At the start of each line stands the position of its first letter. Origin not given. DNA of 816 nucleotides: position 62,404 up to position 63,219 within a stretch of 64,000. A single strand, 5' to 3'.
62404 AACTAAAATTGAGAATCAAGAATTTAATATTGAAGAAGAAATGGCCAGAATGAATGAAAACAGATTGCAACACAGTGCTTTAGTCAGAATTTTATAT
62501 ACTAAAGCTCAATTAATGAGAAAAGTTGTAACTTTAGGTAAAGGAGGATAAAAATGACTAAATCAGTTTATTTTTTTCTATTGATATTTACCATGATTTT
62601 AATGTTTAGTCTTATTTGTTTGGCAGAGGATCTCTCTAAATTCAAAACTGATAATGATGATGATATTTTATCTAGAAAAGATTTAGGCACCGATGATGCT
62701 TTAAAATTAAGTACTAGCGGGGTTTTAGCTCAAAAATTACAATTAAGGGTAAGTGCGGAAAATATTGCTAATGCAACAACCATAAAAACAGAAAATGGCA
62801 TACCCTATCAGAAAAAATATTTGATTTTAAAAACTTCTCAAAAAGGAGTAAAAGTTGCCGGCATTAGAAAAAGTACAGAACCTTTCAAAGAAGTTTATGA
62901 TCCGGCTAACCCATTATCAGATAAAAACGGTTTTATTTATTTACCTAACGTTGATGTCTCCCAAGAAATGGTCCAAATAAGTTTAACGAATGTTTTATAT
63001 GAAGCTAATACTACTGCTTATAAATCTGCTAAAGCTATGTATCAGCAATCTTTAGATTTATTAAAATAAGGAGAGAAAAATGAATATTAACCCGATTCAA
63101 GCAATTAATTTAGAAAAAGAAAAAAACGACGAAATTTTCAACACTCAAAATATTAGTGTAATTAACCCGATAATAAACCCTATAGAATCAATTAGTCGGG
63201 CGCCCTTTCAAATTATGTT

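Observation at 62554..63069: Flagellar rod proteins FlgC (and probably FlgF) carry N-terminal hydrophobic, signal-peptide-like extensions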

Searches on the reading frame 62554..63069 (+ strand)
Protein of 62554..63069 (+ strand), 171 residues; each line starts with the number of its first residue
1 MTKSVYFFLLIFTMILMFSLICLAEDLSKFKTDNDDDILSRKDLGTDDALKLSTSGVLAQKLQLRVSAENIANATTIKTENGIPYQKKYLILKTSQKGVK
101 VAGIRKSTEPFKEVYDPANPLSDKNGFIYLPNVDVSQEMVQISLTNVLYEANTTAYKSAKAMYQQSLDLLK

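Call 3: search_protein_families(library=pfam, proteins=[window:62554-63069:+], max_evalue=0.01)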
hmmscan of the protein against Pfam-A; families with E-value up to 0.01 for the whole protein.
window:62554-63069:+ (171 aa): 1 family
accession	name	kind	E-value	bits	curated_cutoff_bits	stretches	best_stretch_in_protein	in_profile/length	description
PF06429.18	Flg_bbr_C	-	9.2e-06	25.5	23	1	125-169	2-46/46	Flagellar basal body rod FlgEFG protein C-terminal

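Call 4: search_protein_families(library=ncbifam, proteins=[window:62554-63069:+], max_evalue=0.01)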
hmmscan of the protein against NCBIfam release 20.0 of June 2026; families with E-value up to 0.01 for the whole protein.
window:62554-63069:+ (171 aa): 7 families
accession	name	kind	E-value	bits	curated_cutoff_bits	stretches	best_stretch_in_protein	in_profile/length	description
TIGR01395.1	FlgC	equivalog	1.7e-31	109.3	102.1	1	49-171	3-137/137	flagellar basal body rod protein FlgC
NF009275.1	PRK12632.1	equivalog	7.7e-16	58.6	170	1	48-171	6-129/130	flagellar basal body rod protein FlgC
TIGR02488.1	flgG_G_neg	equivalog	1.7e-05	24.5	252.75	0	125-165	214-254/259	flagellar basal-body rod protein FlgG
TIGR02492.1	flgK_ends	equivalog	0.00092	18.6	170.75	1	49-109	2-65/437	flagellar hook-associated protein FlgK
TIGR02490.1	flgF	equivalog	0.0032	17.1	178.5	0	53-76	4-27/218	flagellar basal-body rod protein FlgF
TIGR03506.1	FlgEFG_subfam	subfamily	0.0045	16.7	70.25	1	49-77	2-30/351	flagellar hook-basal body complex protein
NF009456.0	PRK12816.1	equivalog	0.0059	16.3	416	0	124-167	217-260/264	flagellar basal body rod protein FlgG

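Call 5: find_homologous_proteins(query=window:62554-63069:+, max_evalue=0.001)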
Query window:62554-63069:+ (171 aa): 11 proteins with E <= 0.001 among 70 candidates.
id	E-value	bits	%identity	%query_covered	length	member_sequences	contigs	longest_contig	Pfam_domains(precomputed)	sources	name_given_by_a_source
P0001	6.6e-103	359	100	100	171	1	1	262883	PF06429.19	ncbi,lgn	-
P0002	1.2e-58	215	64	100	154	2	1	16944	PF06429.19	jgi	jgi:flagellar basal-body rod protein FlgC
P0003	2.4e-57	211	66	96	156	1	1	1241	PF06429.19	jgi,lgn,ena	-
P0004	4.5e-55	204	75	74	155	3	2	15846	PF06429.19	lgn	-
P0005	1.0e-51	193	58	96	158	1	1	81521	PF06429.19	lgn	-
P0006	1.9e-46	176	63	74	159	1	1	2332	PF06429.19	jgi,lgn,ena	-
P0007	3.8e-20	90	42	72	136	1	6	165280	PF06429.19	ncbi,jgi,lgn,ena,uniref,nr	ncbi:MAG: flagellar basal body rod protein FlgC [Caldimicrobium sp.]|jgi:flagellar basal-body rod pr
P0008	4.1e-20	90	42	72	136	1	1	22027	PF06429.19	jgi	jgi:flagellar basal-body rod protein FlgC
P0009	7.8e-20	89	41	72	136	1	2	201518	PF06429.19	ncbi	ncbi:MAG: flagellar basal body rod protein FlgC [Caldimicrobium sp.]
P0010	5.7e-18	83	39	71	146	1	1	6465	PF06429.19,PF00460.26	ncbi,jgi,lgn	jgi:flagellar basal-body rod protein FlgC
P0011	1.3e-12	66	34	72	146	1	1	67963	PF06429.19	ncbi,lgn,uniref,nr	ncbi:flagellar basal body rod protein FlgC [Roseomonas sp. GC11]|uniref:flagellar basal body rod pro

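Call 10: list_cluster_members(proteins=[P0001, P0002, P0004, P0005])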
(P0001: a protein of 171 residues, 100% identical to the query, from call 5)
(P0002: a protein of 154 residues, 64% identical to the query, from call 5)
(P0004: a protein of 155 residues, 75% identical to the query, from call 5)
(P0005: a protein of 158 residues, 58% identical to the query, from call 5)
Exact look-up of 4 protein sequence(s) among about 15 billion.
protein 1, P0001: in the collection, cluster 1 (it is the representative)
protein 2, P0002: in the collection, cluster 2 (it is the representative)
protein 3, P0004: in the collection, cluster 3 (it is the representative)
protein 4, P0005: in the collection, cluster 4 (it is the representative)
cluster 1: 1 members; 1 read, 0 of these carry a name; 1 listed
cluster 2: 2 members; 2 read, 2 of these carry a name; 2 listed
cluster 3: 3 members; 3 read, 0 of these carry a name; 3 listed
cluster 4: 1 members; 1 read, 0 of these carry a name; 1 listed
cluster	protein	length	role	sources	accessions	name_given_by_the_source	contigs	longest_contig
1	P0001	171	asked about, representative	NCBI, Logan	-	-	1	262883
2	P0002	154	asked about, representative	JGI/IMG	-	flagellar basal-body rod protein FlgC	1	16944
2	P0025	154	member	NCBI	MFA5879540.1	MAG: flagellar basal body rod protein FlgC [Candidatus Margulisiibacteriota bacterium]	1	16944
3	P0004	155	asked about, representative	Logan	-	-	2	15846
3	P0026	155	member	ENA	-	-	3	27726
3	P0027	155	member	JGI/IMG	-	-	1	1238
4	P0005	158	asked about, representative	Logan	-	-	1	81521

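Call 12: find_encoding_contigs(protein=P0001, flank=3000, max_places=3)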
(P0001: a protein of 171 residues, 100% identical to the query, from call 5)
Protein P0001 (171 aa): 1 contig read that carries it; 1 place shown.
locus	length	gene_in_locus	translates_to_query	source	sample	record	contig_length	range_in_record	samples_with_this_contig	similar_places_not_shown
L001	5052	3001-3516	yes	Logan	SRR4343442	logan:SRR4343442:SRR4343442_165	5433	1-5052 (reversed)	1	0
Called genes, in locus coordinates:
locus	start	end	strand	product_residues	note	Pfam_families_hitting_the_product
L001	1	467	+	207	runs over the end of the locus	PF02107:FlgH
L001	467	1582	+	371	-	PF02119:FlgI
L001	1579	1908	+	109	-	-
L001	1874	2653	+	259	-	PF04542:Sigma70_r2, PF08281:Sigma70_r4_2 (weak), PF04545:Sigma70_r4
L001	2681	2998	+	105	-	-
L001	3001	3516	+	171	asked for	PF06429:Flg_bbr_C (weak)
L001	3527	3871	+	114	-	PF02049:FliE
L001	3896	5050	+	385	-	?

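Call 21: find_related_loci(query=A3, collection=genome_contigs, flank=10000)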
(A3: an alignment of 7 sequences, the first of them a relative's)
Query A3 (171 aa) in genome_contigs; peptide patterns used: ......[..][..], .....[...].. (x = any residue, [..] = any of these).
99 stretches matched a pattern; 4 encode a relative of the query (tblastn E <= 1e-3); 4 distinct loci.
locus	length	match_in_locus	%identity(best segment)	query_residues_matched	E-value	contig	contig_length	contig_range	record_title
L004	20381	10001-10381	57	45-171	9e-49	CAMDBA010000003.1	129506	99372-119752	MAG: bacterium UBP8_UBA817 isolate MH-21oct19-4 genome assembly, contig: MH-21oct19-C133, whole genome shotgun sequence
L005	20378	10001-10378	50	47-171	5e-42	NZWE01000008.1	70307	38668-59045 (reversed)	MAG: Actinomycetota bacterium isolate NAT535 MHASMcontig_1688466, whole genome shotgun sequence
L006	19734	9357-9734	48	47-171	2e-41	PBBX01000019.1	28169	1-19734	MAG: bacterium isolate SP4154 MHASMcontig_1530445, whole genome shotgun sequence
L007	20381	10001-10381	52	45-171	1e-41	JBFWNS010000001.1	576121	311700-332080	MAG: Candidatus Margulisiibacteriota bacterium isolate CA_2019_TPBF_118 NODE_105_length_576121_cov_9.536921_TPBF, whole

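Call 27: search_solved_structures(query=window:62554-63066:+, max_evalue=0.01, show_alignments=2)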
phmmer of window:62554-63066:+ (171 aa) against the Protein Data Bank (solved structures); distinct sequences matched with E-value up to 0.01: 3.
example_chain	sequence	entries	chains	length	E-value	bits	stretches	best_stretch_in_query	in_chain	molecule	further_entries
12du_W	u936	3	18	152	4.9e-20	75.1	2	96-170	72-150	Flagellar basal-body rod protein FlgC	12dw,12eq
7bin_V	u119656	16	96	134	1.5e-19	73.6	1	52-169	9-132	Flagellar basal-body rod protein FlgC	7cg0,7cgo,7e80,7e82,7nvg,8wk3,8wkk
8z5s_g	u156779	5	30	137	6.6e-12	48.7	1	52-168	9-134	Flagellar basal-body rod protein FlgC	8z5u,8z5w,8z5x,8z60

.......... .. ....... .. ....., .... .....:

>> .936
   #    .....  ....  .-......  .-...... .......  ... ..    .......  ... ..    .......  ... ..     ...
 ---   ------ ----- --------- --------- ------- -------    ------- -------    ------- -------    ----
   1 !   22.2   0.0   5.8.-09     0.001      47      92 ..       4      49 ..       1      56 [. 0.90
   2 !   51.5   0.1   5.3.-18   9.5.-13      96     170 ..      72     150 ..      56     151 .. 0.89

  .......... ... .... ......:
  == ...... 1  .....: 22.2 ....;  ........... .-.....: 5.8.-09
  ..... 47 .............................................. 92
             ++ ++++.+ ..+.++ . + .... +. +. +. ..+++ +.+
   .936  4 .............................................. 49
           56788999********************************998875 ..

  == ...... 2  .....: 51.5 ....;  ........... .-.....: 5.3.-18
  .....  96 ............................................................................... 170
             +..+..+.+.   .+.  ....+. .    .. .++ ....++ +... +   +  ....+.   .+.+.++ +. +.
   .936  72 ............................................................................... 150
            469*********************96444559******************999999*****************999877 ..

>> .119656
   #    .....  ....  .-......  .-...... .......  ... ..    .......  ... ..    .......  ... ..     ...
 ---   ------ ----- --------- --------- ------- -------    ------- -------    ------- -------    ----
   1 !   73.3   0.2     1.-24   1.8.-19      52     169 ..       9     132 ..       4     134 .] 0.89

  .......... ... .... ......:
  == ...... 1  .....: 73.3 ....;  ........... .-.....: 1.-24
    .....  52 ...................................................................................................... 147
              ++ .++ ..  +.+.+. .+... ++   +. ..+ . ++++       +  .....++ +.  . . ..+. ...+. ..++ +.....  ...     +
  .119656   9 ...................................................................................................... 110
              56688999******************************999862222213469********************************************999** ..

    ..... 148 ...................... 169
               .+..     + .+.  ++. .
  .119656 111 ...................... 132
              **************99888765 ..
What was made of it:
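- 62554..63069 (+): flgC, 171 aa, proximal rod protein with a presequence. PDB FlgC chains match at E=5e-20 to 7e-12 (call 27).
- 62689..63066 (+): Canonical FlgC rod domain (residues 46-171): N-terminal helix, beta domain, C-terminal helix. Residues 52-169 align to Salmonella FlgC residues 9-132 (call 27).
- Checked: Salmonella FlgC residue 9 aligns with window residue 52 (call 27).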

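Call 31: search_protein_representatives(alignment_id=A4)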
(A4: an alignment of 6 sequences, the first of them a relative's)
Query: 6 sequences, 156 profile positions. Proteins with E-value up to 0.001 (for the whole library): 3374; up to 1e-10: 1000; up to 1e-30: 13. The best 150 are listed.
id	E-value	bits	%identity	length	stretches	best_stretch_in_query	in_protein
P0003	1.3e-80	285.0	-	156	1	1-156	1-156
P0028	5.5e-50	185.5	-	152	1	11-156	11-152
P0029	5.4e-42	159.5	-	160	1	30-156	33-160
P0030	5.1e-41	156.3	-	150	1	6-156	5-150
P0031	1.2e-39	151.9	-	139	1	30-156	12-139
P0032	6.4e-38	146.3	-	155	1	6-156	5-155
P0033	1.1e-37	145.6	-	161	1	31-156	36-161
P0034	3.0e-37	144.1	-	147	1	16-156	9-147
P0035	4.2e-34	133.9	-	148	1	9-156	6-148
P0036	5.8e-34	133.4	-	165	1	6-154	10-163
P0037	1.9e-33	131.7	-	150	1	9-154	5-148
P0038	1.1e-32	129.3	-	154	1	14-156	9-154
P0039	1.8e-31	125.3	-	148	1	16-154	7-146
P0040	1.3e-29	119.3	-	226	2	72-154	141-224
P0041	1.3e-28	116.0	-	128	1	34-154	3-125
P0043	5.1e-28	114.1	-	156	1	10-154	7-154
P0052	7.9e-26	107.0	-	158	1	11-154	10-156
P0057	2.6e-25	105.3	-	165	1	27-154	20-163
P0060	4.0e-25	104.7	-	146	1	15-154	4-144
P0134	1.6e-21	93.0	-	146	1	17-154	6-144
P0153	6.3e-21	91.1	-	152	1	10-156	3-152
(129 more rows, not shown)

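Call 34: list_cluster_members(proteins=[P0028, P0030, P0036, P0040, P0043, P0052, P0057, P0060, P0134, P0153])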
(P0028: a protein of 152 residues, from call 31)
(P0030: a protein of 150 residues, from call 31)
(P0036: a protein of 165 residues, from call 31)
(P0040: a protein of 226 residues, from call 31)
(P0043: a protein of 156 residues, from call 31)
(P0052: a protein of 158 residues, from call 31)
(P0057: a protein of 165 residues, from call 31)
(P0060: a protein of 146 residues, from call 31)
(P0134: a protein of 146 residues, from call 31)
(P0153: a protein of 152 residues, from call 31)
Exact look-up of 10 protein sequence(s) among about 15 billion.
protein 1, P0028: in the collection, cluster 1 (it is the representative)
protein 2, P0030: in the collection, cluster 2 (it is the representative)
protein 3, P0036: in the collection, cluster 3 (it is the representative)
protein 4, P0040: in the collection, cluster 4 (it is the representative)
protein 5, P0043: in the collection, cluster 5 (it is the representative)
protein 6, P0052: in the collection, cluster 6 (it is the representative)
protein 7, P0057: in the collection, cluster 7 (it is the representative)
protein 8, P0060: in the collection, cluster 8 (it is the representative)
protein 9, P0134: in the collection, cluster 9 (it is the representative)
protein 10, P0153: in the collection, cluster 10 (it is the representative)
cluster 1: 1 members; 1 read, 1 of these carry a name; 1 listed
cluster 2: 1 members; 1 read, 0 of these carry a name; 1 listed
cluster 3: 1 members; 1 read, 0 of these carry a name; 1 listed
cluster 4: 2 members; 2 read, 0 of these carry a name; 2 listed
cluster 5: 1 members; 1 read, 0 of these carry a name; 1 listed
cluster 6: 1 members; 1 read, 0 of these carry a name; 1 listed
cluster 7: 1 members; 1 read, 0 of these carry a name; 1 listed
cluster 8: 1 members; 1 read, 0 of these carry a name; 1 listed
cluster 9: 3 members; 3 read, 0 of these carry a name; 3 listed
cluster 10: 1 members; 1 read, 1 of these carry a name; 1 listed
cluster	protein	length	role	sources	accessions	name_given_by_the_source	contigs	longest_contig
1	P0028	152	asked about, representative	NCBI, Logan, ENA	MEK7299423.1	MAG: flagellar basal body rod protein FlgC [Candidatus Margulisiibacteriota bacterium]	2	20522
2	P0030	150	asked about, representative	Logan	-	-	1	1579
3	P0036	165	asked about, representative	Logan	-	-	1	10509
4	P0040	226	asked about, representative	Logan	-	-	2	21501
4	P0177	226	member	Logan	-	-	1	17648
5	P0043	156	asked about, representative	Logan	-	-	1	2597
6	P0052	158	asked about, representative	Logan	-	-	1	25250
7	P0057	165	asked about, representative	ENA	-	-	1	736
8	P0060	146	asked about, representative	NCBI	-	-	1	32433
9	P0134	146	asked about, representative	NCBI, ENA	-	-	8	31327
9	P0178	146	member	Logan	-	-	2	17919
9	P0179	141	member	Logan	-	-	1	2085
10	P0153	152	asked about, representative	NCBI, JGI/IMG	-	flagellar basal-body rod protein FlgC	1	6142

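Call 36: find_encoding_contigs(protein=P0134, flank=10000, max_places=2)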
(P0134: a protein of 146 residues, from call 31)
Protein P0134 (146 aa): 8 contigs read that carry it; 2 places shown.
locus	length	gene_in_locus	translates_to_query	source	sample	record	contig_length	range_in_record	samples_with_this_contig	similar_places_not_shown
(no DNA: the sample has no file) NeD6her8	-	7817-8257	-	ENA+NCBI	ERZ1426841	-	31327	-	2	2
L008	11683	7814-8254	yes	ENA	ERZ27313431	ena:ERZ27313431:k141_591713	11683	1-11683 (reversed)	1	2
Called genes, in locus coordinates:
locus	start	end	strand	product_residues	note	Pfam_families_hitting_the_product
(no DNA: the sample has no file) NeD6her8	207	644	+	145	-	-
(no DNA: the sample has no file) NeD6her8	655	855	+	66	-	-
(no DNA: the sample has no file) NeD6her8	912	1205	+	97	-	-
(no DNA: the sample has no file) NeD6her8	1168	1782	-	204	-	-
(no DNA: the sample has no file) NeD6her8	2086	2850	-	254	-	-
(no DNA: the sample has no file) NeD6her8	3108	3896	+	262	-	PF22692:LlgE_F_G_D1, PF06429:Flg_bbr_C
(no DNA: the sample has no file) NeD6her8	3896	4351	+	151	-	PF13144:ChapFlgA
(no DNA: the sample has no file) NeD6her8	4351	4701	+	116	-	PF02261:Asp_decarbox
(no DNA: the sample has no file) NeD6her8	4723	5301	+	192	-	PF02107:FlgH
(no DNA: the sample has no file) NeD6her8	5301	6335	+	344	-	PF02119:FlgI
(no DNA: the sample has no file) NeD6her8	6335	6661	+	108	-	-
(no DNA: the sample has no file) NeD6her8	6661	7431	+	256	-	PF04542:Sigma70_r2, PF08281:Sigma70_r4_2, PF04545:Sigma70_r4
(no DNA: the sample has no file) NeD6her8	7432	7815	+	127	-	-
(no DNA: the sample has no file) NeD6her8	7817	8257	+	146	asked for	PF00460:Flg_bb_rod (weak)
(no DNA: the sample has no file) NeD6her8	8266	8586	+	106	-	PF02049:FliE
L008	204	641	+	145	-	-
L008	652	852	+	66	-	-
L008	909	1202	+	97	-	-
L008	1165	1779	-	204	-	-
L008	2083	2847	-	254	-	-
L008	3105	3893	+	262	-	PF22692:LlgE_F_G_D1, PF06429:Flg_bbr_C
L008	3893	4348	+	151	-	PF13144:ChapFlgA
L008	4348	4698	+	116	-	PF02261:Asp_decarbox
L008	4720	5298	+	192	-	PF02107:FlgH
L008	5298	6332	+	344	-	PF02119:FlgI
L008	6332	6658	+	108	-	-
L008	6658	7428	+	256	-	PF04542:Sigma70_r2, PF08281:Sigma70_r4_2, PF04545:Sigma70_r4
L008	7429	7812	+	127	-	-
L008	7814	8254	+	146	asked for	PF00460:Flg_bb_rod (weak)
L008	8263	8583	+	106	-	PF02049:FliE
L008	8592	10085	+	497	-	PF01514:YscJ_FliF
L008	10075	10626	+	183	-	PF14842:FliG_N (faint)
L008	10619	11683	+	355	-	?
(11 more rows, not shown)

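Call 37: find_encoding_contigs(protein=P0060, flank=10000, max_places=2)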
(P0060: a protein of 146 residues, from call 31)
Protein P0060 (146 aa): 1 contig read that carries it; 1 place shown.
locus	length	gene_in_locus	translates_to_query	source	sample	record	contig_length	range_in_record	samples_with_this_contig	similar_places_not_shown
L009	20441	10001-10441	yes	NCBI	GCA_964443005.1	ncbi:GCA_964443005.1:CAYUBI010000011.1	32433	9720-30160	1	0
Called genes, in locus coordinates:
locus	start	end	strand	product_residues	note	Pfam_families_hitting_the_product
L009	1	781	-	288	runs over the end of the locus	PF00696:AA_kinase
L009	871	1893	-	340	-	PF03486:HI0933_like (faint), PF07992:Pyr_redox_2, PF13738:Pyr_redox_3 (faint), PF00070:Pyr_redox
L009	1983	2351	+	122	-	PF01219:DAGK_prokar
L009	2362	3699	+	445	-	PF01595:CNNM, PF00571:CBS, PF03471:CorC_HlyC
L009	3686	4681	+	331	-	PF17792:ThiD2, PF02581:TMP-TENI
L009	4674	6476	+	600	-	PF02518:HATPase_c (weak), PF13589:HATPase_c_3, PF01119:DNA_mis_repair, PF08676:MutL_C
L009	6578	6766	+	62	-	-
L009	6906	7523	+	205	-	PF02107:FlgH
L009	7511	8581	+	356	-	PF02119:FlgI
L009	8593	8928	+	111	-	-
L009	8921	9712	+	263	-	PF04542:Sigma70_r2, PF04545:Sigma70_r4 (weak)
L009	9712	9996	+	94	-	-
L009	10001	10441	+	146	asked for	-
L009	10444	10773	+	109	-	PF02049:FliE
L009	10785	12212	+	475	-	PF01514:YscJ_FliF, PF08345:YscJ_FliF_C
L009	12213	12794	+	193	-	PF14842:FliG_N (weak)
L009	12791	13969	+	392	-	PF02108:FliH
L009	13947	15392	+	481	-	PF02874:ATP-synt_ab_N, PF00006:ATP-synt_ab, PF18269:T3SS_ATPase_C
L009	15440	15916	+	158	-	PF02050:FliJ (weak)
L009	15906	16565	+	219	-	-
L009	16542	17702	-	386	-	PF01979:Amidohydro_1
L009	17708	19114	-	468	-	PF13649:Methyltransf_25 (faint), PF05958:tRNA_U5-meth_tr, PF13847:Methyltransf_31, PF09445:Methyltransf_15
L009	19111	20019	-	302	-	PF02545:Maf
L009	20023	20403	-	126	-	PF02537:CRCB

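Call 44: find_encoding_contigs(protein=P0005, flank=10000, max_places=2)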
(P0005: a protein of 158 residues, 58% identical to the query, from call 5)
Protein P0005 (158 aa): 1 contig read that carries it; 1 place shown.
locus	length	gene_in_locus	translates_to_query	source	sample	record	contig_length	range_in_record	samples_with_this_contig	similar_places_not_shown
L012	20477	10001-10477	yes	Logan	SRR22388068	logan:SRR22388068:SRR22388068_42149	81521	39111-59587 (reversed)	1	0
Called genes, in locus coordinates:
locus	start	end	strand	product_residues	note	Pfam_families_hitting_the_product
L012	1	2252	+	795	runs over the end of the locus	PF06165:GH94_b-supersand, PF17167:Glyco_hydro_94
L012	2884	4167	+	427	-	PF02120:Flg_hook (weak)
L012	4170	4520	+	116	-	PF01312:Bac_export_2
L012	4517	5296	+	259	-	PF22692:LlgE_F_G_D1, PF06429:Flg_bbr_C (weak)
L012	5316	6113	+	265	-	PF22692:LlgE_F_G_D1, PF06429:Flg_bbr_C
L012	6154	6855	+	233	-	PF13144:ChapFlgA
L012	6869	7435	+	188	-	PF02107:FlgH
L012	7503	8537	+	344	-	PF02119:FlgI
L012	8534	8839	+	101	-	-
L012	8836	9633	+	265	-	PF04542:Sigma70_r2, PF08281:Sigma70_r4_2, PF04545:Sigma70_r4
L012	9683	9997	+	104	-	PF00460:Flg_bb_rod (weak)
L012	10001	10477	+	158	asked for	PF06429:Flg_bbr_C (weak)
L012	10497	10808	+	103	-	PF02049:FliE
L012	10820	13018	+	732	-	PF01514:YscJ_FliF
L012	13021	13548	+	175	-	-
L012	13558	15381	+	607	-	-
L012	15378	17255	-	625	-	PF16260:DUF4914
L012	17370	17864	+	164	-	-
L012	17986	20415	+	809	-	PF01547:SBP_bac_1, PF13416:SBP_bac_8, PF00528:BPD_transp_1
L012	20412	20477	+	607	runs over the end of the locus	PF00528:BPD_transp_1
